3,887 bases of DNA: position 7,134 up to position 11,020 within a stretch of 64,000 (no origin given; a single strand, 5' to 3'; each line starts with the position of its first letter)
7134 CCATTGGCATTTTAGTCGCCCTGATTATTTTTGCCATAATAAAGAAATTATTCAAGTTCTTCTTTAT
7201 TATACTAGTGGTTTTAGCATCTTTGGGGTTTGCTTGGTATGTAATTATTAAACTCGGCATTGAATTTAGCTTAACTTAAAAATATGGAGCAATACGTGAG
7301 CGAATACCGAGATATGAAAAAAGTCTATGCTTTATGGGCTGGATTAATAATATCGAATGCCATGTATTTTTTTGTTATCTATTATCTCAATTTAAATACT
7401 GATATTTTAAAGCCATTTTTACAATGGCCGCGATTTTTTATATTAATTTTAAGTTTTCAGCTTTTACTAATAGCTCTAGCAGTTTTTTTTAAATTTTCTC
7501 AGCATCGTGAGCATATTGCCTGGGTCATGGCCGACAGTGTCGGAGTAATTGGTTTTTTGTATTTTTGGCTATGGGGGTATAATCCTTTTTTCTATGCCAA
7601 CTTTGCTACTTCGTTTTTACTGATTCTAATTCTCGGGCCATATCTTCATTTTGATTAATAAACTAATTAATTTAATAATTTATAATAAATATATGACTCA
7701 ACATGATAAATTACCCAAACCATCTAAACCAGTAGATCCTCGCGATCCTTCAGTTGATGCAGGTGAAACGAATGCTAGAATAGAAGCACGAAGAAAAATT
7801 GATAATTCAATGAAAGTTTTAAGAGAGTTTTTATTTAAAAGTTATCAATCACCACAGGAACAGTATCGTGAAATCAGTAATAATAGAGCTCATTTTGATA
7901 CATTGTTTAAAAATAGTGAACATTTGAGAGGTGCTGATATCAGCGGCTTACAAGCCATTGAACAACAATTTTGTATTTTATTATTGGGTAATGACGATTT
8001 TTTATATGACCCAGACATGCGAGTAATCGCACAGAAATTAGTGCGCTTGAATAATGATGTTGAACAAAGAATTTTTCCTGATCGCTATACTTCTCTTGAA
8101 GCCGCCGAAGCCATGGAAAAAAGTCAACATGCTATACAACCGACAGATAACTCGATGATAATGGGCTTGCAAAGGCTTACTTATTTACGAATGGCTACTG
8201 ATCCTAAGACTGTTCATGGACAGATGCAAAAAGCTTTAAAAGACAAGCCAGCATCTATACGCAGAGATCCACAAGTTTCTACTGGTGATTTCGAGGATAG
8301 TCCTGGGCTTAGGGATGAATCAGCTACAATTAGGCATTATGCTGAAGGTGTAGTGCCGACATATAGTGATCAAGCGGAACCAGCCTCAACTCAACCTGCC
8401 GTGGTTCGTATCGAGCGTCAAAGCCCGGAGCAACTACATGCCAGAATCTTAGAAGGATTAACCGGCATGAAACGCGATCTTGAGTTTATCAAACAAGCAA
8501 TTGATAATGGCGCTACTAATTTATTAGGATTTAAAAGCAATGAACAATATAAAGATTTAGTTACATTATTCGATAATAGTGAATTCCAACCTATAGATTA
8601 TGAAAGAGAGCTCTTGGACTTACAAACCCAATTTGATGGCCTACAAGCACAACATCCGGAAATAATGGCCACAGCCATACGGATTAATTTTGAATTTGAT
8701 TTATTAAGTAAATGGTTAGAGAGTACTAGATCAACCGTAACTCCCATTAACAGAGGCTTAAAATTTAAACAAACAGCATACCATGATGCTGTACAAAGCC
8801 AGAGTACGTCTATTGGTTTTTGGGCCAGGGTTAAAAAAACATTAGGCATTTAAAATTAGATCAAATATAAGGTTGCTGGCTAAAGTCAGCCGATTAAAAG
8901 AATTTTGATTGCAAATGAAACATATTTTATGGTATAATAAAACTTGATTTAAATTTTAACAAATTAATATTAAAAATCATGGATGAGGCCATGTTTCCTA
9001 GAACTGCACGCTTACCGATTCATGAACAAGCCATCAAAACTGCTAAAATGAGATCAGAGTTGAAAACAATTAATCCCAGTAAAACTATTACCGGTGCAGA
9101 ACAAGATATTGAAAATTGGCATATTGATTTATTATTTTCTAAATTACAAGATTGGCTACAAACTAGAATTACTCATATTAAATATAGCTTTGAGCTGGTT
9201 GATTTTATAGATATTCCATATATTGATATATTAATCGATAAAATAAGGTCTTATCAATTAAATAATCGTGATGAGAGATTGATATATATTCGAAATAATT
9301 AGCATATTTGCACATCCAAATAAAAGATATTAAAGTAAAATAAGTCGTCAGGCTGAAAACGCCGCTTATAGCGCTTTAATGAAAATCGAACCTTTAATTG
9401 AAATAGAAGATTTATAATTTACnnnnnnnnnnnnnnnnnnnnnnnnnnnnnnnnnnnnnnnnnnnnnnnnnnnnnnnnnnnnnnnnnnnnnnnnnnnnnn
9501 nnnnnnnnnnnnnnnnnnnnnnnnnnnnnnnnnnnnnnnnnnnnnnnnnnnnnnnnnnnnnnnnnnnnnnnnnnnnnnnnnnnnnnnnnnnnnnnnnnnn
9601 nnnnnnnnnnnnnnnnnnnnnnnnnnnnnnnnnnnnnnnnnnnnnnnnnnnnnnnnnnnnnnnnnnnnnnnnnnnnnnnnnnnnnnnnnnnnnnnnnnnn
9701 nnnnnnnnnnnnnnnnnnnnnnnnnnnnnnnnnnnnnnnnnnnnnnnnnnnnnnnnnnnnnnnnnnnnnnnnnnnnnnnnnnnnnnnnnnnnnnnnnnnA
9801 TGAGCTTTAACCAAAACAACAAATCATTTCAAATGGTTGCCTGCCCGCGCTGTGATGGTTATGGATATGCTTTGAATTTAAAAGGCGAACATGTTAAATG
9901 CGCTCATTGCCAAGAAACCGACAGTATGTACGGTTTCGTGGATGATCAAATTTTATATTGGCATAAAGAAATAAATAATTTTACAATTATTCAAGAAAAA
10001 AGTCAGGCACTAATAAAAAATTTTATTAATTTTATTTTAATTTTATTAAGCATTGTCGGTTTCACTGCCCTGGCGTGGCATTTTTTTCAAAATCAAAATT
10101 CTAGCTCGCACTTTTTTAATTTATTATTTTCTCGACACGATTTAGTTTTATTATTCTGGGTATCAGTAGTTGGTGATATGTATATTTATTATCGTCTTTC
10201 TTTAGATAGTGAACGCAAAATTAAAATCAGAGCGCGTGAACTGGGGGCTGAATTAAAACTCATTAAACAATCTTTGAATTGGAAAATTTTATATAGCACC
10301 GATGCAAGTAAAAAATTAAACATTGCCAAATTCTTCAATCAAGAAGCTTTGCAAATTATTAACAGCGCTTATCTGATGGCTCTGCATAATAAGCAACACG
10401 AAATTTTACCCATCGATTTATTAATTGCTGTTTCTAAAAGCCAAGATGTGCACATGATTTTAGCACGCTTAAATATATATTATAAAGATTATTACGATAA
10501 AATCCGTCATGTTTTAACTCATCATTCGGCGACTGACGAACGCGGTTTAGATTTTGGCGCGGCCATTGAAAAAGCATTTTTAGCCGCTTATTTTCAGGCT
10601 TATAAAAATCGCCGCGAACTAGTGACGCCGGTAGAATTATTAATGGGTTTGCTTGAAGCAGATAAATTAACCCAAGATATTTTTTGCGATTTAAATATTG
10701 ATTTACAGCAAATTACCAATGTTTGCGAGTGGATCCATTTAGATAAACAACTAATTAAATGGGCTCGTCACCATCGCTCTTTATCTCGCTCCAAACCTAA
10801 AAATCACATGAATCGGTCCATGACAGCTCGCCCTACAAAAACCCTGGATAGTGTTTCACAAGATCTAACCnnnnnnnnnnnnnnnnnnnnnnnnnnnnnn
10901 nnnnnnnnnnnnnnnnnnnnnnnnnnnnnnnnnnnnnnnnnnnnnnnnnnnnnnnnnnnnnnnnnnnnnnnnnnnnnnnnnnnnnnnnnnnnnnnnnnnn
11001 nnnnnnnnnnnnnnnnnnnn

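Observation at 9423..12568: Membrane-anchored ClpB/ClpC-like AAA+ unfoldase with an N-terminal zinc ribbon, coupled to a small membrane protein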

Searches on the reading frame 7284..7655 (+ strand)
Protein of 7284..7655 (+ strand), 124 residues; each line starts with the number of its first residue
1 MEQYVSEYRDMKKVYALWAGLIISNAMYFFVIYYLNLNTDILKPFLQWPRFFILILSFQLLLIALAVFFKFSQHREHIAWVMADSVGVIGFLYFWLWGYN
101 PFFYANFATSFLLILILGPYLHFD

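Call 3: search_protein_families(library=pfam, proteins=[window:7284-7655:+], max_evalue=0.01)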
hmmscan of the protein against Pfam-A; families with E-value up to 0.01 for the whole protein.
window:7284-7655:+ (124 aa): 0 families

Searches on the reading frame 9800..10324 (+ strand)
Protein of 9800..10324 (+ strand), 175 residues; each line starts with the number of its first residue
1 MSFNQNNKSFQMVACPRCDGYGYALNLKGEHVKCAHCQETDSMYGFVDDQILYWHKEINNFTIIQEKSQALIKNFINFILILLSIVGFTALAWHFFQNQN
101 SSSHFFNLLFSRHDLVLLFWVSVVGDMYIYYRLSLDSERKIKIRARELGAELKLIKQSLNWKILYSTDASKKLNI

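Call 51: search_protein_representatives(alignment_id=A1)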
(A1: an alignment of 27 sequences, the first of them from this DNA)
Query: 27 sequences, 174 profile positions. Proteins with E-value up to 0.001 (for the whole library): 319; up to 1e-10: 195; up to 1e-30: 26. The best 150 are listed.
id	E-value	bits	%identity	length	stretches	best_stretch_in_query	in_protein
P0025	9.9e-60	217.5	-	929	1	2-174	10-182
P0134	1.0e-46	175.1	-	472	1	7-174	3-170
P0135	4.7e-41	156.7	-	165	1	5-157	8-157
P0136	5.3e-41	156.5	-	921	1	12-173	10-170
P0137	1.5e-40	155.0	-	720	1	5-174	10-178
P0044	1.4e-36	142.1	-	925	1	3-173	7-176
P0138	2.7e-36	141.2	-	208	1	2-174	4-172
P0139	3.2e-36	140.9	-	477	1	3-174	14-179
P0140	3.3e-36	140.9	-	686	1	4-174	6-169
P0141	6.1e-36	140.0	-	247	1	7-148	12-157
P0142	3.4e-35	137.6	-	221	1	6-174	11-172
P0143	5.1e-35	137.0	-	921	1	3-174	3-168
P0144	5.8e-35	136.8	-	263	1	2-152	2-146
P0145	3.9e-34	134.1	-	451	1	2-174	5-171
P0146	7.1e-34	133.3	-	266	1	6-174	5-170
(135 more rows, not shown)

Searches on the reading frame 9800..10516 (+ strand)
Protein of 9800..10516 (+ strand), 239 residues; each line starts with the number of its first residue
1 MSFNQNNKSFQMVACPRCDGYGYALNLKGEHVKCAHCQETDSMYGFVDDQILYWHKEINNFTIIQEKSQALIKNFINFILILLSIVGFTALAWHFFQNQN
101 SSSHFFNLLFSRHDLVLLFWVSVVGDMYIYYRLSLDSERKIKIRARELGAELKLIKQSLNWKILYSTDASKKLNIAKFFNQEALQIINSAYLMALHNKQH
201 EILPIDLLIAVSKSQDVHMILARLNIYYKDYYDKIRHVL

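Call 6: find_homologous_proteins(query=window:9800-10516:+, max_evalue=0.001)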
Query seq(239 aa): 353 candidates shared short words with the query, none scored E <= 0.001.
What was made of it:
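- Tried and rejected: (1) A word-indexed search with the N-terminal 239 aa returned nothing, not even the protein itself (call 6).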

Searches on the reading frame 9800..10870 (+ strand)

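Call 44: search_protein_families(library=pfam, proteins=[window:9800-10870:+], max_evalue=10)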
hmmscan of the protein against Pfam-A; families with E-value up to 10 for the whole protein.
seq(357 aa): 4 families
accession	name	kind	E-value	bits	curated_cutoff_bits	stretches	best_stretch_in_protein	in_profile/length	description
PF12614.13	RRF_GI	-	0.0088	16.6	26.8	1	131-185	13-68/126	Ribosome recycling factor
PF12760.12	Zn_ribbon_IS1595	-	0.2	12.1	25.4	1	13-39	19-45/46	Transposase zinc-ribbon domain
PF22191.2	IBR_1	-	0.31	11.4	27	1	12-38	3-28/47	IBR domain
PF13719.11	Zn_ribbon_5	-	9.9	6.5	29.3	0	28-39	22-33/37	zinc-ribbon domain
